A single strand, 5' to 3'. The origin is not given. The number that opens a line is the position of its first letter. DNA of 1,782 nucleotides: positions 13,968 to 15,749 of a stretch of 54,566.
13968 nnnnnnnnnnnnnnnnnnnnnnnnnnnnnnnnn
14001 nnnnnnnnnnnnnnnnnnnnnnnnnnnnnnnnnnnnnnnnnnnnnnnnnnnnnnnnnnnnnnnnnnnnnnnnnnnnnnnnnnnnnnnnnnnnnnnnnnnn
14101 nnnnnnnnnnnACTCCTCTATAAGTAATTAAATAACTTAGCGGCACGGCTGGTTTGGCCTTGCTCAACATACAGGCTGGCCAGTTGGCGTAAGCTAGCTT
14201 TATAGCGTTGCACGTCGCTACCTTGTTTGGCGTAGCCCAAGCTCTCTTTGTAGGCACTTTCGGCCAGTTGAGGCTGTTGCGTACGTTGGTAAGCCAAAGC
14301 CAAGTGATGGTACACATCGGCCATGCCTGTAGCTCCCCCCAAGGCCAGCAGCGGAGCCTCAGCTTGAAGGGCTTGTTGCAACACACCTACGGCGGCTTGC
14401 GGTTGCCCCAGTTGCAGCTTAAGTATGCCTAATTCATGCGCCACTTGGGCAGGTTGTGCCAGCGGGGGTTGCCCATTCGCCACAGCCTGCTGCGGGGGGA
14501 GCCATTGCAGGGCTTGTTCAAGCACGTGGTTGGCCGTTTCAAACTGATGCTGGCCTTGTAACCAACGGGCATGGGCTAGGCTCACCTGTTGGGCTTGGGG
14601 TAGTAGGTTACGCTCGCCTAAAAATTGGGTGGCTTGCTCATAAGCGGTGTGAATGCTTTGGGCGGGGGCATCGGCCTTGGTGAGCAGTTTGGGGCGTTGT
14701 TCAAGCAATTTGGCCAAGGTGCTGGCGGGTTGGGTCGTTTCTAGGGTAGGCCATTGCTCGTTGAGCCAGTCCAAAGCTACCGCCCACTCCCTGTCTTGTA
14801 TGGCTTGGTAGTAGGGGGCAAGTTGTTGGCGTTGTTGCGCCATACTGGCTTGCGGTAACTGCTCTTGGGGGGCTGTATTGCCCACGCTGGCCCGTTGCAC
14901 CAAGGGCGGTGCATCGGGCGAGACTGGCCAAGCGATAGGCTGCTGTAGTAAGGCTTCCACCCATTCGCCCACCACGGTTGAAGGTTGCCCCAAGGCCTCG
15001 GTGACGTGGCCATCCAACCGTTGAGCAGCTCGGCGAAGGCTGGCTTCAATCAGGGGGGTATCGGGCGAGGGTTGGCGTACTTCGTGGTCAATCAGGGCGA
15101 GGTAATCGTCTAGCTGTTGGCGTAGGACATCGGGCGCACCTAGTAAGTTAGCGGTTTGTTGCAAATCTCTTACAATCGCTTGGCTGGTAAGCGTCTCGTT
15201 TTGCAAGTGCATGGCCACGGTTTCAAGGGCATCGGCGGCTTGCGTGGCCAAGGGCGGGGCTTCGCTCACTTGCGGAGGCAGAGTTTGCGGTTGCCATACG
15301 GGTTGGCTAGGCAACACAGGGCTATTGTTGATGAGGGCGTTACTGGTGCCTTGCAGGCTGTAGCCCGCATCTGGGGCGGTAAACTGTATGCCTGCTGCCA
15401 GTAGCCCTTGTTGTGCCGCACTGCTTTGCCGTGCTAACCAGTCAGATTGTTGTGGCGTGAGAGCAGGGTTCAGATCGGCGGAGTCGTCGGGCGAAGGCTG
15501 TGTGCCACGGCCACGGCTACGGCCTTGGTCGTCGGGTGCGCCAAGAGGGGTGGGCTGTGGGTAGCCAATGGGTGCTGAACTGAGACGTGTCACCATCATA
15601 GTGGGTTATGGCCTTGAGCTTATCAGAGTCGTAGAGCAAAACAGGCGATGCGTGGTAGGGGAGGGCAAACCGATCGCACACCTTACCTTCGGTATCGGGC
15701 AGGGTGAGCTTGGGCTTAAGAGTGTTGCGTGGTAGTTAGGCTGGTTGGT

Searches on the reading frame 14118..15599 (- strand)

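Call 35: search_protein_families(library=pfam, proteins=[window:14118-15599:-], max_evalue=0.00001)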
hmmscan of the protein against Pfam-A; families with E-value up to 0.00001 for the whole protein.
window:14118-15599:- (493 aa): 3 families
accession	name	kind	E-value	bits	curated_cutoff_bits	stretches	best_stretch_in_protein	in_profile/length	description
PF13424.12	TPR_12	-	2.4e-11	44.1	30.1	1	426-491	2-69/77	Tetratricopeptide repeat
PF07719.23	TPR_2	-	6.2e-07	29.5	27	0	427-454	1-28/34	Tetratricopeptide repeat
PF13181.12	TPR_8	-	5.7e-06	26.5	25.7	0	427-457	1-31/34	Tetratricopeptide repeat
